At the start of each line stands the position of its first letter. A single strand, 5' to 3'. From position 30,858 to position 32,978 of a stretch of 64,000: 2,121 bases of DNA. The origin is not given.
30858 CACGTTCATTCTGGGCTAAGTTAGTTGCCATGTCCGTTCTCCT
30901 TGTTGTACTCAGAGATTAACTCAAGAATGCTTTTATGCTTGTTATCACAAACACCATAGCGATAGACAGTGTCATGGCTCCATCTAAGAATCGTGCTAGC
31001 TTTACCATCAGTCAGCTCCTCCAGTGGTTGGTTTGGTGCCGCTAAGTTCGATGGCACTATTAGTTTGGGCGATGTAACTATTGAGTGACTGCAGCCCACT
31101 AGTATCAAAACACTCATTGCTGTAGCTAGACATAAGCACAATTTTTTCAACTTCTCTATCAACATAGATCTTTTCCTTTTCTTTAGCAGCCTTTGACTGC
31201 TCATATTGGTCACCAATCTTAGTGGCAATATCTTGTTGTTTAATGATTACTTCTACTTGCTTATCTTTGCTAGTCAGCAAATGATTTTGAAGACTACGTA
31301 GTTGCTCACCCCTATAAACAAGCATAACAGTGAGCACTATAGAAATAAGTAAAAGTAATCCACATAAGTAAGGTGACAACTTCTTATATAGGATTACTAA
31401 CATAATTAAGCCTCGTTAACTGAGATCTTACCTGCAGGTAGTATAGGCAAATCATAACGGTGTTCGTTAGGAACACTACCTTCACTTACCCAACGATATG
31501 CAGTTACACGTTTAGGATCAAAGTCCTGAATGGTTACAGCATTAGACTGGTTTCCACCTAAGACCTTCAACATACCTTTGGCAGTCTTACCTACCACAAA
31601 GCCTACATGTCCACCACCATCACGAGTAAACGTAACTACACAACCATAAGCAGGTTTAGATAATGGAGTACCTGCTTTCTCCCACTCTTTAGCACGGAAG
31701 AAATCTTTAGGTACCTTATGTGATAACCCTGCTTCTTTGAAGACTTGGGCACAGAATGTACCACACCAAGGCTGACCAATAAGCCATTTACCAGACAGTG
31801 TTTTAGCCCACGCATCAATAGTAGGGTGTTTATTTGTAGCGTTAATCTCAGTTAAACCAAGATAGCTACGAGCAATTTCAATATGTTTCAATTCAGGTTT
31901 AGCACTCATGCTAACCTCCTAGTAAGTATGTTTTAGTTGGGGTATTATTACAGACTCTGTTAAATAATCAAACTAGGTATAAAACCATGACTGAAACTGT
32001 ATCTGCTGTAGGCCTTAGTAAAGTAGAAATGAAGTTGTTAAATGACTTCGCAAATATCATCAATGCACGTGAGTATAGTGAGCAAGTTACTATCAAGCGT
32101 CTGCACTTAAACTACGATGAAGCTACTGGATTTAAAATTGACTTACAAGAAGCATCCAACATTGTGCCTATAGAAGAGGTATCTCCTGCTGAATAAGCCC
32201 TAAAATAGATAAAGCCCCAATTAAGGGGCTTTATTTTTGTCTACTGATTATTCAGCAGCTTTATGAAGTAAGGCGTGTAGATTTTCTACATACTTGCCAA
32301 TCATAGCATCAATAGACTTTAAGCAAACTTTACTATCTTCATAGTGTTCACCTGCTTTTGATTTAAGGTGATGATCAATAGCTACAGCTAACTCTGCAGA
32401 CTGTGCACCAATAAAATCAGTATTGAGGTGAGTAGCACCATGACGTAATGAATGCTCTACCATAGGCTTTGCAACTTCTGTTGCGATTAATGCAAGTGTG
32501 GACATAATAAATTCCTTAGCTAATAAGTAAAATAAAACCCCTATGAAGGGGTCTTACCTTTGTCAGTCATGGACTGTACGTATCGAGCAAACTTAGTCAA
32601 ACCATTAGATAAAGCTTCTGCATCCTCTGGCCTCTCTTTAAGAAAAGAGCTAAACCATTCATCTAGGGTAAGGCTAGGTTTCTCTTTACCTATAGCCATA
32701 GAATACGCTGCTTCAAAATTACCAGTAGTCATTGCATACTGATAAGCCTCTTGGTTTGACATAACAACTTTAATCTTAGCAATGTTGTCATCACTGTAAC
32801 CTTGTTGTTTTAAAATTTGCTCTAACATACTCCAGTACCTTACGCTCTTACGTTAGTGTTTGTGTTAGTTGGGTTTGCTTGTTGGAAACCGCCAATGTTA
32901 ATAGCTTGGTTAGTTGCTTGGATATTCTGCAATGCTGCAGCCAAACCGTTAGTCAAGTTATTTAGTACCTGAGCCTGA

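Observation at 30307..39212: Inverted 8.8-kb fiber-plus-lysis module between the kinase/NUDIX and ThyX/RNR gene blocks, split into three units by two opposite-strand micro-genes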

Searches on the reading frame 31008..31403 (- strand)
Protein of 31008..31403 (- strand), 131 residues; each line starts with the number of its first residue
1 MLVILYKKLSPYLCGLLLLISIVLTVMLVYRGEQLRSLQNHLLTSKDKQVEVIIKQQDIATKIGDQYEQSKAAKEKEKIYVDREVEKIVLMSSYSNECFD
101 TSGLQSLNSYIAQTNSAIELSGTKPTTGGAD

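Call 7: search_protein_families(library=pfam, proteins=[window:31008-31403:-], max_evalue=0.1)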
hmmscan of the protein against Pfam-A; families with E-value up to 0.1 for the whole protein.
window:31008-31403:- (131 aa): 2 families
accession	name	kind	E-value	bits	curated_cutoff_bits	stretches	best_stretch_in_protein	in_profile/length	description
PF17561.7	TssO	-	0.0084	16.7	29.2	1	12-66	12-66/148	Type VI secretion system, TssO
PF20889.2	TsiV3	-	0.095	13.2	28.4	0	39-113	12-83/90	Antitoxin TsiV3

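Call 8: search_protein_families(library=phrogs, proteins=[window:31008-31403:-], max_evalue=0.01)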
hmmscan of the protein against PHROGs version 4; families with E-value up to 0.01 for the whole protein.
window:31008-31403:- (131 aa): 1 family
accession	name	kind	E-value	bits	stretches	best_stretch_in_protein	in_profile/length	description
phrog_1152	-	lysis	4.4e-13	50.3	1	16-118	12-121/127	Rz-like spanin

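Call 48: search_protein_families(library=ncbifam, proteins=[window:31008-31403:-], max_evalue=0.1)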
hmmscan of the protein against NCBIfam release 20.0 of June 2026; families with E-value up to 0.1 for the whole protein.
window:31008-31403:- (131 aa): 3 families
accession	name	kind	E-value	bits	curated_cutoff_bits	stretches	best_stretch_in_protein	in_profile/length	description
NF058536.1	LPAAT_acyl_YihG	equivalog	0.007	15.7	260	1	21-81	216-275/290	1-acylglycerol-3-phosphate O-acyltransferase, YihG family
NF010621.0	PRK14014.1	domain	0.032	13.3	186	1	21-81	221-279/301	acetyltransferase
NF045979.1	ComEC_MAG0480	equivalog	0.064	12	150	1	3-95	60-156/461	MAG0480 family ComEC-like protein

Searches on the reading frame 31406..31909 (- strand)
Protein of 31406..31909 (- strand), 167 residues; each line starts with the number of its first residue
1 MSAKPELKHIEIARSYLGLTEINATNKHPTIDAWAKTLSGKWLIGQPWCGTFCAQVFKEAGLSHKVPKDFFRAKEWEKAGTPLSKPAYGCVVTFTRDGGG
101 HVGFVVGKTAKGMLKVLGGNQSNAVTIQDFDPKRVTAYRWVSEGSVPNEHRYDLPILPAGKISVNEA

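Call 7: search_protein_families(library=pfam, proteins=[window:31406-31909:-], max_evalue=0.1)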
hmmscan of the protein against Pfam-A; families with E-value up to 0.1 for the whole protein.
window:31406-31909:- (167 aa): 1 family
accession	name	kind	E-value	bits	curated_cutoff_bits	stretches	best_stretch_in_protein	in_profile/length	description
PF05257.22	CHAP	-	8.2e-07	29.9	26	1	45-120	5-81/81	CHAP domain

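Call 8: search_protein_families(library=phrogs, proteins=[window:31406-31909:-], max_evalue=0.01)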
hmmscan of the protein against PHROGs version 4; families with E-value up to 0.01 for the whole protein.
window:31406-31909:- (167 aa): 5 families
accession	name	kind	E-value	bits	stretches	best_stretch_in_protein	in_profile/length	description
phrog_1259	-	tail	2.8e-32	112.4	1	4-159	986-1144/1179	baseplate hub subunit and tail lysozyme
phrog_21357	-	lysis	5.2e-11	43.4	1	9-126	7-133/225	endolysin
phrog_9589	-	lysis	9e-11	43.2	1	9-121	7-126/281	endolysin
phrog_329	-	tail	0.00052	19.3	1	49-143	563-659/949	minor tail protein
phrog_36269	-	unknown function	0.0048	18.2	0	90-118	14-42/63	-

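Call 16: search_dna_similar(query=window:31406-31909:-, collection=phages, mode=protein, max_evalue=0.00001, max_rows=40)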
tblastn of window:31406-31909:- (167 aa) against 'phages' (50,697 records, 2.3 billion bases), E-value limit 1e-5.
Records with a match: 557; places in all: 557; records where one place covers at least 80% of the query: 491.
Best place of each record, by identity: <60% 557.
By first word of the organism name: Salmonella 164; Vibrio 94; Pseudomonas 59; Klebsiella 45; Escherichia 32; Flavobacterium 29; Dickeya 20; Proteus 14; Rhizobium 12; Serratia 10; and 28 more.
By host as written in the record: - 96; Pseudomonas aeruginosa 28; Salmonella enterica 26; Salmonella enterica subsp. enterica serovar Enteritidis PT1 21; Klebsiella pneumoniae 19; Vibrio cholerae 19; Salmonella enterica subsp. enterica serovar Typhimurium 14; Flavobacterium psychrophilum 950106-1/1 13; and 163 more.
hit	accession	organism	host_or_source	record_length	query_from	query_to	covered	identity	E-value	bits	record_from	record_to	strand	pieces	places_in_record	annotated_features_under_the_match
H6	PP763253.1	Acinetobacter phage Ab1-TPeters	Acinetobacter baumannii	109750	6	167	97%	58.3%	9e-53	185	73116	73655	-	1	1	baseplate hub subunit and tail lysozyme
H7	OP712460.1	Pseudomonas phage PSV3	Pseudomonas syringae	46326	6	167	97%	47.5%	5e-26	174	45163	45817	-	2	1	hypothetical protein (x2)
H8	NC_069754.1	Pseudomonas phage PSV3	Pseudomonas syringae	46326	6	167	97%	47.5%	5e-26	174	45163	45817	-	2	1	baseplate hub subunit and tail lysozyme (x2)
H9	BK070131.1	Bacteriophage sp.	Helicobacter pametensis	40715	6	167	97%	47.3%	1e-37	141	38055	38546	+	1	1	hypothetical protein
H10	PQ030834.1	Pseudomonas phage phiW8-1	Pseudomonas aeruginosa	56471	6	166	96%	47.3%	1e-38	144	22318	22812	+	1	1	record has no annotation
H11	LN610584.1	Pseudomonas phage vB_PaeS_PAO1_Ab19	Pseudomonas aeruginosa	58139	13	167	93%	49.1%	8e-39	145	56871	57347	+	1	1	record has no annotation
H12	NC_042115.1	Pseudomonas phage vB_PaeS_PAO1_Ab19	Pseudomonas aeruginosa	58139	13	167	93%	49.1%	8e-39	145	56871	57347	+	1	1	baseplate hub subunit and tail lysozyme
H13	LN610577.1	Pseudomonas phage vB_PaeS_PAO1_Ab18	Pseudomonas aeruginosa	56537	13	167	93%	49.1%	9e-39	145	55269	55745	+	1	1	ORF74: putative baseplate hub subunit and tail lysozyme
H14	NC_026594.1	Pseudomonas phage vB_PaeS_PAO1_Ab18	Pseudomonas aeruginosa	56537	13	167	93%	49.1%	9e-39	145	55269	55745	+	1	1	ORF74: baseplate hub subunit and tail lysozyme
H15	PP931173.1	Pseudomonas phage PAKlein3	Pseudomonas aeruginosa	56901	13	167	93%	49.1%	9e-39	145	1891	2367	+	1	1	baseplate hub subunit and tail lysozyme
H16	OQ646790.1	Pseudomonas phage PA_LZ03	Pseudomonas aeruginosa PA14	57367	13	167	93%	49.1%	9e-39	145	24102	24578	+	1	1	putative endolysin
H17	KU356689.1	Pseudomonas phage ZC01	Pseudomonas aeruginosa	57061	13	167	93%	49.1%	7e-38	142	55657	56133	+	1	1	hypothetical protein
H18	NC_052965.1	Pseudomonas phage ZC01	Pseudomonas aeruginosa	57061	13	167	93%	49.1%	7e-38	142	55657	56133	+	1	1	baseplate hub subunit and tail lysozyme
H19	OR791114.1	Pseudoalteromonas phage vB_PalP_Y7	Pseudoalteromonas sp. Y7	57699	7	167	96%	46.7%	3e-31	123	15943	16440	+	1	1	tail associated lysozyme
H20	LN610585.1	Pseudomonas phage vB_PaeS_PAO1_Ab20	Pseudomonas aeruginosa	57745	13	167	93%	48.4%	2e-37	141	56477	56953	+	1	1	record has no annotation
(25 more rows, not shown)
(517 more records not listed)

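Call 48: search_protein_families(library=ncbifam, proteins=[window:31406-31909:-], max_evalue=0.1)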
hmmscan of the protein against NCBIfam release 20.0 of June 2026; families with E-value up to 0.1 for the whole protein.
window:31406-31909:- (167 aa): 2 families
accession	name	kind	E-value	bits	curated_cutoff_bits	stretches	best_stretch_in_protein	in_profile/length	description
TIGR02594.1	TIGR02594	subfamily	4.7e-33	114.3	70.55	1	10-140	3-132/132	TIGR02594 family protein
NF046104.1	PptglHdxlasePcsB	equivalog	0.036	13.3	450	1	84-130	337-383/400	peptidoglycan hydrolase PcsB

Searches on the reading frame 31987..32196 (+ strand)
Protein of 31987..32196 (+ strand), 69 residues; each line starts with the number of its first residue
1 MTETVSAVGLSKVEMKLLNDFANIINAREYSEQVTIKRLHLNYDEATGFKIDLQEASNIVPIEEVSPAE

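Call 7: search_protein_families(library=pfam, proteins=[window:31987-32196:+], max_evalue=0.1)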
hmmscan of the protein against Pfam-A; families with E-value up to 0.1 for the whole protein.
window:31987-32196:+ (69 aa): 0 families

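Call 8: search_protein_families(library=phrogs, proteins=[window:31987-32196:+], max_evalue=0.01)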
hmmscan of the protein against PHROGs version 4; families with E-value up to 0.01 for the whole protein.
window:31987-32196:+ (69 aa): 0 families

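Call 47: search_protein_families(library=padloc, proteins=[window:31987-32196:+], max_evalue=0.1)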
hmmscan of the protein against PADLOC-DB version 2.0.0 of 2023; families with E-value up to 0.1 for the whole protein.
window:31987-32196:+ (69 aa): 0 families

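Call 48: search_protein_families(library=ncbifam, proteins=[window:31987-32196:+], max_evalue=0.1)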
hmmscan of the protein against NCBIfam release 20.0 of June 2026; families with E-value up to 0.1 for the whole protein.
window:31987-32196:+ (69 aa): 0 families

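Call 70: find_homologous_proteins(query=window:31987-32196:+, max_evalue=0.001)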
Query window:31987-32196:+ (69 aa): 3 proteins with E <= 0.001 among 3 candidates.
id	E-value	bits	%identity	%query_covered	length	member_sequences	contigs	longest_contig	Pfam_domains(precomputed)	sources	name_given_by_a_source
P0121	9.9e-36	137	100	100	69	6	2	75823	-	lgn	-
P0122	3.6e-27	110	84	100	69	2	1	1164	-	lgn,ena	-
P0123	4.0e-25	104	100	77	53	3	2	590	-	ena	-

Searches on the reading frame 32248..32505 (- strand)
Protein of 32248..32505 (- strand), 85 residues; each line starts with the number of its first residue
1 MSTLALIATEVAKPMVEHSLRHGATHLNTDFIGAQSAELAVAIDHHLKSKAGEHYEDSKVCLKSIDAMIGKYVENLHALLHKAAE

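Call 7: search_protein_families(library=pfam, proteins=[window:32248-32505:-], max_evalue=0.1)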
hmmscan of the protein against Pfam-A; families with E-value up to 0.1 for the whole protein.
window:32248-32505:- (85 aa): 1 family
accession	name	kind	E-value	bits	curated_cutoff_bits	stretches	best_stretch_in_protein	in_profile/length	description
PF14043.11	WVELL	-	0.041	14.1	27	1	49-81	38-70/74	WVELL protein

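Call 8: search_protein_families(library=phrogs, proteins=[window:32248-32505:-], max_evalue=0.01)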
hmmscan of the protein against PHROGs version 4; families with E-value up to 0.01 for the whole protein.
window:32248-32505:- (85 aa): 0 families

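Call 47: search_protein_families(library=padloc, proteins=[window:32248-32505:-], max_evalue=0.1)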
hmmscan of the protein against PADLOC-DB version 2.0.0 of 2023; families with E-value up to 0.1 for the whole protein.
window:32248-32505:- (85 aa): 0 families

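Call 48: search_protein_families(library=ncbifam, proteins=[window:32248-32505:-], max_evalue=0.1)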
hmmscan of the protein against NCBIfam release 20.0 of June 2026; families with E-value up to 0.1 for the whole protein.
window:32248-32505:- (85 aa): 0 families

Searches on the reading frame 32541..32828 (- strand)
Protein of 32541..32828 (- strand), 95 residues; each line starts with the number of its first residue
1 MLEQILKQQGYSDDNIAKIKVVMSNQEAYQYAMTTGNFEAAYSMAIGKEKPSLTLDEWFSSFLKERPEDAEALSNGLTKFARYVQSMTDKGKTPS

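Call 7: search_protein_families(library=pfam, proteins=[window:32541-32828:-], max_evalue=0.1)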
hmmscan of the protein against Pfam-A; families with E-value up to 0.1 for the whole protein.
window:32541-32828:- (95 aa): 0 families

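Call 8: search_protein_families(library=phrogs, proteins=[window:32541-32828:-], max_evalue=0.01)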
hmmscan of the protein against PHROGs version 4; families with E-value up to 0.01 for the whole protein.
window:32541-32828:- (95 aa): 0 families

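Call 47: search_protein_families(library=padloc, proteins=[window:32541-32828:-], max_evalue=0.1)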
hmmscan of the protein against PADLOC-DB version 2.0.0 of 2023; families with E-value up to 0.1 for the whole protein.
window:32541-32828:- (95 aa): 0 families

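Call 48: search_protein_families(library=ncbifam, proteins=[window:32541-32828:-], max_evalue=0.1)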
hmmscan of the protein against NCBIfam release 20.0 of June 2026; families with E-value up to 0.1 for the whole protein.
window:32541-32828:- (95 aa): 1 family
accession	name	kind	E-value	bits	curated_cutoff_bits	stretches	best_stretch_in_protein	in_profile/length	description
NF006245.0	PRK08383.1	subfamily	0.08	12.8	192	0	19-53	63-97/168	putative monovalent cation/H+ antiporter subunit E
